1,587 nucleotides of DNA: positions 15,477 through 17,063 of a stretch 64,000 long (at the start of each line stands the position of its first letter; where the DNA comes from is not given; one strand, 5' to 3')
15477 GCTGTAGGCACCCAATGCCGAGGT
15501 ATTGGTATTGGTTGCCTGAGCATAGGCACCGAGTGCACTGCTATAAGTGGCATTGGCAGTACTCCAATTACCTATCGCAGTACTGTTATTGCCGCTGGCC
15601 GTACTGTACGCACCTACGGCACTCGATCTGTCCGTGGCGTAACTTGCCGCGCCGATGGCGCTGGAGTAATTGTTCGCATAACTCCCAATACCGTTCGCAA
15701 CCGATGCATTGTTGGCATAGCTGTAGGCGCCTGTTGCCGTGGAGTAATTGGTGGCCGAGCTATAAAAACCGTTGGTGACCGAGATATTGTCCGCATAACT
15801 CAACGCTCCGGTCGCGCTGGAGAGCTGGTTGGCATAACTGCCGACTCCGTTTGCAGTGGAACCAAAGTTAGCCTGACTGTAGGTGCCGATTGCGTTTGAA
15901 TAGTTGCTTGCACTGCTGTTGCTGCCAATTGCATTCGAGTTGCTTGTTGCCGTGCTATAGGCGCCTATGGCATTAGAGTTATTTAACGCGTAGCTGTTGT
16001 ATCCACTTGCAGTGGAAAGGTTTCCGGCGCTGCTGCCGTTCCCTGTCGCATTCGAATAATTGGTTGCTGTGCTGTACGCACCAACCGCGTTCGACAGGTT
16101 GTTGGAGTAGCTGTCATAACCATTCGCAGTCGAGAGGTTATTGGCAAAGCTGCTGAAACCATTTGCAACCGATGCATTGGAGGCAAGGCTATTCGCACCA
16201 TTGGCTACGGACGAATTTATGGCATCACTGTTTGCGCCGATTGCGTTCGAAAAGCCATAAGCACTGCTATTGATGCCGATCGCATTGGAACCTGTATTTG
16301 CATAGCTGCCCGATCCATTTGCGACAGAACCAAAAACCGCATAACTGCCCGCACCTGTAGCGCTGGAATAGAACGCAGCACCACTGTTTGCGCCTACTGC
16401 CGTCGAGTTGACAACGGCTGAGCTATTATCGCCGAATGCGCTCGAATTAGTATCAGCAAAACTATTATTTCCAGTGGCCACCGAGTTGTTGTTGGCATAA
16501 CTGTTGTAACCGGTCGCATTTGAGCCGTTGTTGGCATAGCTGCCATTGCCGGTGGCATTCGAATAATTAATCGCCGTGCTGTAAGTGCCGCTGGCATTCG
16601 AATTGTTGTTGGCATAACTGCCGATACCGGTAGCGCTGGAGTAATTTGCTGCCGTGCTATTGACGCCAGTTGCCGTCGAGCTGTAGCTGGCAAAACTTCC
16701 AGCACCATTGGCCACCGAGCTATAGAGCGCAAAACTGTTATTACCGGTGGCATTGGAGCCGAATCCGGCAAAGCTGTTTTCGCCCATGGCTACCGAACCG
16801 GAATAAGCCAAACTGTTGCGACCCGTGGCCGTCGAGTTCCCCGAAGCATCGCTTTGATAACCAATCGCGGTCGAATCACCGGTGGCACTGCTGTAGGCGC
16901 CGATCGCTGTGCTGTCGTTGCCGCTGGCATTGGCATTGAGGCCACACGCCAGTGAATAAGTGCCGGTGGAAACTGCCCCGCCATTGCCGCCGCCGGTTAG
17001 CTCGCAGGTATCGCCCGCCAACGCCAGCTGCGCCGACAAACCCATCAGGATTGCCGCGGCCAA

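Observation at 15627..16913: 33 uninterrupted 13-residue head repeats in a YadA-like adhesin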

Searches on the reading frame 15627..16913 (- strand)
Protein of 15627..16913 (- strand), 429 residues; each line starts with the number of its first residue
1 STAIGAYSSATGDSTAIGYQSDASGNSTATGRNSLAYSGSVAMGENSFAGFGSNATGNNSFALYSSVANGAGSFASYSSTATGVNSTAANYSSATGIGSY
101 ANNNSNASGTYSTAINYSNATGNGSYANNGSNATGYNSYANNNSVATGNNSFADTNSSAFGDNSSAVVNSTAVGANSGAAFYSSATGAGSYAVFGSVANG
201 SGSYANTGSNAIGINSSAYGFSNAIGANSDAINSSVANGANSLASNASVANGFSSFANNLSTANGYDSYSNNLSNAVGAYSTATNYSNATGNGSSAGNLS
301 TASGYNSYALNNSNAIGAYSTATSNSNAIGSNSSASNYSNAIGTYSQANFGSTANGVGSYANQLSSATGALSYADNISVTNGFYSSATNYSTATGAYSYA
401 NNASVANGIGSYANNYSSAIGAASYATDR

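Call 19: search_protein_representatives(protein=window:15627-16913:-)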
Query: 429 residues. Proteins with E-value up to 0.001 (for the whole library): 49; up to 1e-10: 4; up to 1e-30: 0. The best 49 are listed.
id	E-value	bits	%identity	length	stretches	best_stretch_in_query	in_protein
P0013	3.6e-21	92.7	31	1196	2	14-353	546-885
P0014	3.6e-18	82.8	36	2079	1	70-407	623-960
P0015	3.6e-15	73.0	43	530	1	40-249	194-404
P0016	4.7e-11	59.4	40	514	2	37-171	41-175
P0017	2.4e-10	57.1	38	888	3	219-359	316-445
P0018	5.0e-09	52.8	22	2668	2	77-411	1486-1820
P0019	5.8e-09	52.6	33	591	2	217-422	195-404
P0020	4.7e-08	49.6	43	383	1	75-218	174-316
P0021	1.5e-07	47.9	39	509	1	7-234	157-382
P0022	2.0e-07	47.5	79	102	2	1-36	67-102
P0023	2.7e-07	47.1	39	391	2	236-417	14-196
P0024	3.5e-07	46.7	29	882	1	17-271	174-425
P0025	7.4e-07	45.6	32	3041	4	2-234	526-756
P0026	8.1e-07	45.5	33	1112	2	35-338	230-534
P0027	9.6e-07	45.3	39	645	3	2-188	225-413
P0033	6.2e-06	42.6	35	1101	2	60-335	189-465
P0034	7.3e-06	42.3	43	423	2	62-215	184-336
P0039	2.2e-05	40.8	31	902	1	29-346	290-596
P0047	9.9e-05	38.6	41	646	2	216-427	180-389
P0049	1.8e-04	37.8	35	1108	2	216-373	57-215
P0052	2.7e-04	37.2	34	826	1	239-427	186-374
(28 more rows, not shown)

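Call 30: search_protein_families(library=pfam, proteins=[P0026, P0033, P0039, P0019, P0015, P0016, P0020, P0027, P0049], max_evalue=0.001)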
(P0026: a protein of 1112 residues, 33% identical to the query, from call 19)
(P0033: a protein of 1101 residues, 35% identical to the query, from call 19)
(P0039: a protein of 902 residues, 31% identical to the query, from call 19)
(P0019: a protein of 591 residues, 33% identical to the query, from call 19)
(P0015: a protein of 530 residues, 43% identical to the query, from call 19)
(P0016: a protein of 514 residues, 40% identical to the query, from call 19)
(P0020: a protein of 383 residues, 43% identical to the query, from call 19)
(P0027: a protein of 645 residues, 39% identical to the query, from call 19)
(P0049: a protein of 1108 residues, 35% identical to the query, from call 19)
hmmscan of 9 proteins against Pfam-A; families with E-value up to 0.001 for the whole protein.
P0026 (1112 aa): 0 families

P0033 (1101 aa): 0 families

P0039 (902 aa): 0 families

P0019 (591 aa): 1 family
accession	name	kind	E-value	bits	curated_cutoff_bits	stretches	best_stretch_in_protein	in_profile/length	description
PF05658.19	YadA_head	-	8.3e-10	39.2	25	2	213-234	6-27/27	YadA head domain repeat (2 copies)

P0015 (530 aa): 0 families

P0016 (514 aa): 0 families

P0020 (383 aa): 1 family
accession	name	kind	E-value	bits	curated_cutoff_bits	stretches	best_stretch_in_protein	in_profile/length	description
PF25533.1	Lysostaphin_N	-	1.3e-05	25.6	60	1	197-275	14-92/103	Lysostaphin, N-terminal domain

P0027 (645 aa): 0 families

P0049 (1108 aa): 4 families
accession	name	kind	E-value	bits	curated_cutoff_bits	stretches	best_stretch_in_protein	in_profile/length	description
PF05662.19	YadA_stalk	-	1.5e-40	137.7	28.4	4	322-355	1-34/43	Coiled stalk of trimeric autotransporter adhesin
PF05658.19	YadA_head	-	7.1e-21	74.5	25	4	237-263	1-27/27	YadA head domain repeat (2 copies)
PF13018.11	ESPR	-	1e-14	55.1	25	1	1-40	1-40/50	Extended Signal Peptide of Type V secretion system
PF03895.21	YadA_anchor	-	3.4e-12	46.7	22.7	1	1047-1107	1-60/60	YadA-like membrane anchor domain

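Call 32: search_protein_families(library=pfam, proteins=[window:15627-16913:-], max_evalue=1)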
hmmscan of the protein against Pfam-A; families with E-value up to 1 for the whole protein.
window:15627-16913:- (429 aa): 0 families

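Call 43: predict_structure(alignment_id=A1)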
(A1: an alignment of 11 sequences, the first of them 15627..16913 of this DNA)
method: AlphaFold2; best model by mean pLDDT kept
length: 429 residues; sequences in the alignment: 11
mean_pLDDT: 85.0   pTM: 0.60
mean pLDDT of the five models: 85.0, 80.8, 78.7, 75.6, 72.3
residues with pLDDT >= 90: 189; 70-90: 175; 50-70: 63; < 50: 2
segments of 3 or more residues with pLDDT < 50: none
pLDDT, mean of each block of 10 residues (from residue 1): 90 90 91 93 95 95 96 96 97 97 97 98 97 98 96 96 93 91 89 87 82 80 75 71 71 72 78 80 87 89 91 90 90 88 85 83 76 70 66 65 65 64 53
secondary structure, 60 per line:
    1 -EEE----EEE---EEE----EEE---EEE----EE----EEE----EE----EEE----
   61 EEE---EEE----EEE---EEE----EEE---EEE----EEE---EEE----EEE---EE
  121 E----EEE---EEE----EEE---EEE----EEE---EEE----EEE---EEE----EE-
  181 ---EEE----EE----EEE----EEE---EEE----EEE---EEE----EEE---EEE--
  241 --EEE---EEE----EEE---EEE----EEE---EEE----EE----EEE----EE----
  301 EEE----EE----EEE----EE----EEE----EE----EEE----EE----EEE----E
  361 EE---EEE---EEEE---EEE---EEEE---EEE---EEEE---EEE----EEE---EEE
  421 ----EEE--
elements in order: E2-4 E9-11 E15-17 E22-24 E28-30 E41-43 E54-56 E61-63 E67-69 E74-76 E80-82 E87-89 E93-95 E100-102 E106-108 E113-115 E119-121 E126-128 E132-134 E139-141 E145-147 E152-154 E158-160 E165-167 E171-173 E184-186 E197-199 E204-206 E210-212 E217-219 E223-225 E230-232 E236-238 E243-245 E249-251 E256-258 E262-264 E269-271 E275-277 E288-290 E301-303 E314-316 E327-329 E340-342 E353-355 E360-362 E366-368 E372-375 E379-381 E385-388 E392-394 E398-401 E405-407 E412-414 E418-420 E425-427

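Call 46: fold_search(model_id=the predicted structure, library=pdb)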
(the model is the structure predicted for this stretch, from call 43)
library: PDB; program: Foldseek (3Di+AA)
matches with E <= 10: 124; with E <= 0.001: 0
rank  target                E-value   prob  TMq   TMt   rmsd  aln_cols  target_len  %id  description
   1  8egr_A                3.3e-02  0.11  0.12  0.10  20.6       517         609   14  Upper tail structure of Staphylococcus phage Andhra (released 2022-12-14)
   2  7koh_A                7.5e-02  0.16  0.19  0.17  19.9       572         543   12  Crystal structure of antigen 43 from Escherichia coli EDL933 (released 2022-03-09)
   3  7akv_G                1.2e-01  0.04  0.10  0.10  24.6       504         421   12  The cryo-EM structure of the Vag8-C1 inhibitor complex (released 2021-06-16)
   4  7koh_B                1.8e-01  0.14  0.20  0.17  19.9       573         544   12  Crystal structure of antigen 43 from Escherichia coli EDL933 (released 2022-03-09)
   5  3syj                  3.2e-01  0.08  0.19  0.12  17.5       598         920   11  Crystal structure of the Haemophilus influenzae Hap adhesin (released 2011-08-24)
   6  5w6f_A                3.7e-01  0.01  0.07  0.06  27.4       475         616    8  Crystal structure of Bacteriophage CBA120 tailspike protein 3 (TSP3, orf212) (released 2018-10-24)
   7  5j44_A                4.3e-01  0.06  0.15  0.09  18.9       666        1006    9  Crystal structure of the Secreted Extracellular protein A (SepA) from Shigella flexneri (released 2017-04-12)
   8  4xkw_A                5.3e-01  0.01  0.08  0.06  27.3       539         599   11  Tailspike protein mutant D339N of E. coli bacteriophage HK620 in complex with pentasaccharide (released 2016-01-20)
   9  6kve                  5.8e-01  0.02  0.08  0.09  20.6       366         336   13  Crystal structure of a GH28 endo-polygalacturonase from Talaromyces leycettanus JCM 12802 (released 2020-09-09)
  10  3riq                  5.8e-01  0.01  0.08  0.07  24.8       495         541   10  Siphovirus 9NA tailspike receptor binding domain (released 2012-02-29)
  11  8egr_B                6.7e-01  0.04  0.14  0.12  18.1       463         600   14  Upper tail structure of Staphylococcus phage Andhra (released 2022-12-14)
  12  7koh_D                7.0e-01  0.08  0.19  0.16  19.2       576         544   10  Crystal structure of antigen 43 from Escherichia coli EDL933 (released 2022-03-09)
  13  8bwk_B                1.1e+00  0.03  0.13  0.10  29.5       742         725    6  Metagenomic derived PL6 alginate lyase (released 2023-12-20)
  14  6fls_A                1.1e+00  0.02  0.09  0.13  13.0       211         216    9  Pentapeptide repeat family protein from Clostridium botulinum (released 2018-08-15)
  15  3gq8                  1.2e+00  0.04  0.16  0.13  20.5       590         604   10  Crystal Structure of the Bacteriophage phi29 gene product 12 N-terminal fragment in complex with 2-(N-cyclohexylamino)et (released 2009-05-26)
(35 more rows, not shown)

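Call 52: list_cluster_members(proteins=[P0049, P0001, P0034, P0012, P0022, P0026, P0039, P0015])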
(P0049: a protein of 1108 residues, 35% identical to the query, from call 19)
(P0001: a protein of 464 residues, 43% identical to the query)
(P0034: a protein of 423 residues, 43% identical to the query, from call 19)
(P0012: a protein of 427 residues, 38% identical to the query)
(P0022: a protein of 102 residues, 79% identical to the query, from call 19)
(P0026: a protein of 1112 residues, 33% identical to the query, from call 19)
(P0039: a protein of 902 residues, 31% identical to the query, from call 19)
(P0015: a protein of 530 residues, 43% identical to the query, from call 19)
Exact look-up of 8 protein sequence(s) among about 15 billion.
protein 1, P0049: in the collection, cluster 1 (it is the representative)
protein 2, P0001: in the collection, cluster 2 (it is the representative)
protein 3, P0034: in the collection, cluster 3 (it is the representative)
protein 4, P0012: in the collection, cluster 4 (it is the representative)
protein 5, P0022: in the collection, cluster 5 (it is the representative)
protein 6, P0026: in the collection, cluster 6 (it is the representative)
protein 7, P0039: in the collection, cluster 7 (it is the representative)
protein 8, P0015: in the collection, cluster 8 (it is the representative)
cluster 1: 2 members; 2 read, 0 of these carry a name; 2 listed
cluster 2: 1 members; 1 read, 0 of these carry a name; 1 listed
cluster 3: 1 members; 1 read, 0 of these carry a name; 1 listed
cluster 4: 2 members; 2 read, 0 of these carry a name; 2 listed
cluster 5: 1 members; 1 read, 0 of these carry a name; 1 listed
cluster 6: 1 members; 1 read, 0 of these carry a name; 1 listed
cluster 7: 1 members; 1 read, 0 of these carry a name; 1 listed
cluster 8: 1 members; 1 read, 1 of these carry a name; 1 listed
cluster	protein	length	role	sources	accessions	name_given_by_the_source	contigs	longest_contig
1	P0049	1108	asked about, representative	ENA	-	-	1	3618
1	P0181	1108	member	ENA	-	-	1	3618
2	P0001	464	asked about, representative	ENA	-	-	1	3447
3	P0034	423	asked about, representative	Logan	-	-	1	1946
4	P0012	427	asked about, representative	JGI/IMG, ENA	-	-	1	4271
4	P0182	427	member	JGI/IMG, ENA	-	-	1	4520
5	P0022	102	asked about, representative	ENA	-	-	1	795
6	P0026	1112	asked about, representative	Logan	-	-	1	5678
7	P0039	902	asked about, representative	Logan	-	-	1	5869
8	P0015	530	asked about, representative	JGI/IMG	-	hypothetical protein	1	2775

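Call 58: fold_search(model_id=the predicted structure, library=viral)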
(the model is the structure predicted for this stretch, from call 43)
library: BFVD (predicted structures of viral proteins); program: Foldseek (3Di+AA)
matches with E <= 10: 266; with E <= 0.001: 5
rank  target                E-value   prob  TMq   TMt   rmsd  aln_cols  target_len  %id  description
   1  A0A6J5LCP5            1.6e-05  1.00  0.24  0.11  46.2       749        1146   14  Uncharacterized protein [uncultured Caudovirales phage]
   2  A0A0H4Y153            5.2e-05  0.82  0.14  0.15  16.8       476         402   12  Uncharacterized protein [Salmon gill poxvirus]
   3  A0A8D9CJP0            2.5e-04  0.97  0.19  0.16  18.2       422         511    5  Caspase 9 inhibitor [Ectromelia virus]
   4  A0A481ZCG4            6.2e-04  1.00  0.49  0.21  11.1       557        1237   21  Collagen triple helix repeat protein [Pithovirus LCPAC404]
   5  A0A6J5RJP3            9.2e-04  1.00  0.31  0.16  13.8       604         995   20  Uncharacterized protein [uncultured Caudovirales phage]
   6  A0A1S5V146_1          2.1e-03  0.92  0.26  0.14  13.4       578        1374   17  (no name in the UniProt tables at hand)
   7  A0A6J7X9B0            3.6e-03  1.00  0.38  0.25  11.4       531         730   19  Uncharacterized protein [uncultured Caudovirales phage]
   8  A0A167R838            4.8e-03  0.21  0.12  0.10  21.6       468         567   17  Collagen-like protein 7 [Powai lake megavirus]
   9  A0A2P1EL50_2          7.1e-03  0.98  0.36  0.19  11.7       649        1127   18  Collagen repeat protein [Moumouvirus australiensis]
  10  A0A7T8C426            9.9e-03  0.16  0.13  0.11  20.5       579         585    9  (no name in the UniProt tables at hand)
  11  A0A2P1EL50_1          1.3e-02  0.14  0.11  0.07  20.8       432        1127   18  Collagen repeat protein [Moumouvirus australiensis]
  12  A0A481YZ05            1.5e-02  1.00  0.29  0.30   7.4       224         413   22  Uncharacterized protein [Mimivirus LCMiAC01]
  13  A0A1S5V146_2          1.6e-02  0.87  0.31  0.15  12.8       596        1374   18  (no name in the UniProt tables at hand)
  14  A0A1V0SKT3            1.7e-02  0.47  0.21  0.13  14.8       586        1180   17  Collagen triple helix repeat motif-containing protein [Klosneuvirus KNV1]
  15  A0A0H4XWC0            1.7e-02  0.13  0.12  0.12  20.2       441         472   11  Uncharacterized protein [Salmon gill poxvirus]
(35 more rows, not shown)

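Call 73: search_solved_structures(query=window:15627-16913:-, max_evalue=10, show_alignments=4)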
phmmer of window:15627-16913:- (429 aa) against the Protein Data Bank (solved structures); distinct sequences matched with E-value up to 10: 0.

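Call 74: search_solved_structures(query=A1, max_evalue=10, show_alignments=3)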
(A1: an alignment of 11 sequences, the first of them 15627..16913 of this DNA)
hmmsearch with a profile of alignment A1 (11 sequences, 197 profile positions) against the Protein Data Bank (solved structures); distinct sequences matched with E-value up to 10: 3.
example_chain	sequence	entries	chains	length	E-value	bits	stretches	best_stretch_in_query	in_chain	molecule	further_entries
7o23_A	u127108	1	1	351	8e-12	49.1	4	1-100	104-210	Autotransporter adhesin BpaC,Autotransporter adhesin BpaC,General control transcription fa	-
6rk4_A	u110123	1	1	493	0.00044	23.8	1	8-174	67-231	Lysostaphin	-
3s6l_A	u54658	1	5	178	0.73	13.3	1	12-136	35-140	Hep_Hag family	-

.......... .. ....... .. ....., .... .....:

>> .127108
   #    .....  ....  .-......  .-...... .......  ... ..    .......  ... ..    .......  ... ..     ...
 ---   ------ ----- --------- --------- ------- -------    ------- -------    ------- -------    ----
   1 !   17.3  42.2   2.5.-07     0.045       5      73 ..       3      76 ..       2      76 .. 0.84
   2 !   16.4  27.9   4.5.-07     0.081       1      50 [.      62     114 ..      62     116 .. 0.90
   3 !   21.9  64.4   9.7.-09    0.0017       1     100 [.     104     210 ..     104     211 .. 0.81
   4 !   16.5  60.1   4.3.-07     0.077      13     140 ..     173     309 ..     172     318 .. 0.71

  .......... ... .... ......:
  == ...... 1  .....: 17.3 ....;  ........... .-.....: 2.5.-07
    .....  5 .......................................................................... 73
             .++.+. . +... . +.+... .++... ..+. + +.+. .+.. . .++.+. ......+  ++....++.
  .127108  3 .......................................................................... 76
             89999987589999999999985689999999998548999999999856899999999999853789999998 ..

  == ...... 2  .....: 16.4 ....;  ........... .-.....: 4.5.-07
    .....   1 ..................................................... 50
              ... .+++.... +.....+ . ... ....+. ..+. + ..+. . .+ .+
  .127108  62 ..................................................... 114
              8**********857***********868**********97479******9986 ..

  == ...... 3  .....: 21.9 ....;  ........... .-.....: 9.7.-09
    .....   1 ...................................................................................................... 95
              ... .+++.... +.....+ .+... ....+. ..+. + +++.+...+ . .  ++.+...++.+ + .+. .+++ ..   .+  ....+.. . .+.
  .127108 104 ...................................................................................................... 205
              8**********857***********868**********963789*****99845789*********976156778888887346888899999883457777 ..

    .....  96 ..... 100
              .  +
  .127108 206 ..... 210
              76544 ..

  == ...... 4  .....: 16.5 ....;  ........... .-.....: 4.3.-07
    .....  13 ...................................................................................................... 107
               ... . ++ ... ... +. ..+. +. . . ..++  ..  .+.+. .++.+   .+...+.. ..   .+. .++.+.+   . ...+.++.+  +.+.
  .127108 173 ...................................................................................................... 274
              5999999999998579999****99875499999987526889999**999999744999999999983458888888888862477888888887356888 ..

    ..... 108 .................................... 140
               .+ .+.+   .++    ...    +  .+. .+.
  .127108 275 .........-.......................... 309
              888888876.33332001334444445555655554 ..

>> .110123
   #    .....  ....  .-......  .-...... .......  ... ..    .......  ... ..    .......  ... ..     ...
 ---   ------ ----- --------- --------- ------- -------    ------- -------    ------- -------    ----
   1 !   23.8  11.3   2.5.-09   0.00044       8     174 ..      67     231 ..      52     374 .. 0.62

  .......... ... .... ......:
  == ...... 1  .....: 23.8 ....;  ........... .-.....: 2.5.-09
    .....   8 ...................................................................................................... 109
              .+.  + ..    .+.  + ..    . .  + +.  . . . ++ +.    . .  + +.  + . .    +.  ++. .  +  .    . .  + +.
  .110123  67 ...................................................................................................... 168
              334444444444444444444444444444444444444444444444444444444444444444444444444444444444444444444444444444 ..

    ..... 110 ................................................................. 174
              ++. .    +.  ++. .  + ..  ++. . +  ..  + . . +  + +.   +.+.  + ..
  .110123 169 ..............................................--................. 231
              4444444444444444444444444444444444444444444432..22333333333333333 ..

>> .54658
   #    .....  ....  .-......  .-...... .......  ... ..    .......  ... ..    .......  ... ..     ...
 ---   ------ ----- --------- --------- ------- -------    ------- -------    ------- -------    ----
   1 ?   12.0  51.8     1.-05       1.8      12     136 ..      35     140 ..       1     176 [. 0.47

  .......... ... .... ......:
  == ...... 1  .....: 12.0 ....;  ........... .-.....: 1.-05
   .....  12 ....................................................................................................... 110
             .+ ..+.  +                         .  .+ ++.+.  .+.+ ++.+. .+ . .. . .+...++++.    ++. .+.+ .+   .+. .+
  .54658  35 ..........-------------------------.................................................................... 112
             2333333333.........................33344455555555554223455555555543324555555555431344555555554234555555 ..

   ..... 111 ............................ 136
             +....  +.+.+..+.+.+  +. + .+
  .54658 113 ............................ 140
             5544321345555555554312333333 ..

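Call 75: search_protein_families(library=phrogs, proteins=[P0026, P0033, P0039, P0019, P0047, P0052], max_evalue=0.00001)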
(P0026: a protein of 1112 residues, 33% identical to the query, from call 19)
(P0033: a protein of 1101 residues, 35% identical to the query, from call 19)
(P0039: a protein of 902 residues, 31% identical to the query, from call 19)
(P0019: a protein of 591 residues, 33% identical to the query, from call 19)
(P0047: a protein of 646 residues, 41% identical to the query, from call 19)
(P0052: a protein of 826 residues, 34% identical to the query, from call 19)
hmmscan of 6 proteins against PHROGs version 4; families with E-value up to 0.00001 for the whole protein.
P0026 (1112 aa): 0 families

P0033 (1101 aa): 0 families

P0039 (902 aa): 1 family
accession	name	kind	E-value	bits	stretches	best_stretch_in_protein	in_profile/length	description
phrog_25468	-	unknown function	3.5e-32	113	1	508-731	91-320/528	-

P0019 (591 aa): 1 family
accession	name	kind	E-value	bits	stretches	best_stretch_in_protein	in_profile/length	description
phrog_25468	-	unknown function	3.1e-20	73.5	3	294-364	92-167/528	-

P0047 (646 aa): 3 families
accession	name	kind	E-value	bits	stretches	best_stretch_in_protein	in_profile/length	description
phrog_25468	-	unknown function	1.9e-32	113.8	3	385-497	91-208/528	-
phrog_13286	-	tail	1.9e-08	34.2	1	15-51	66-102/662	tail protein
phrog_19864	-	unknown function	4.5e-06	25.6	1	19-67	86-134/1268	-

P0052 (826 aa): 0 families
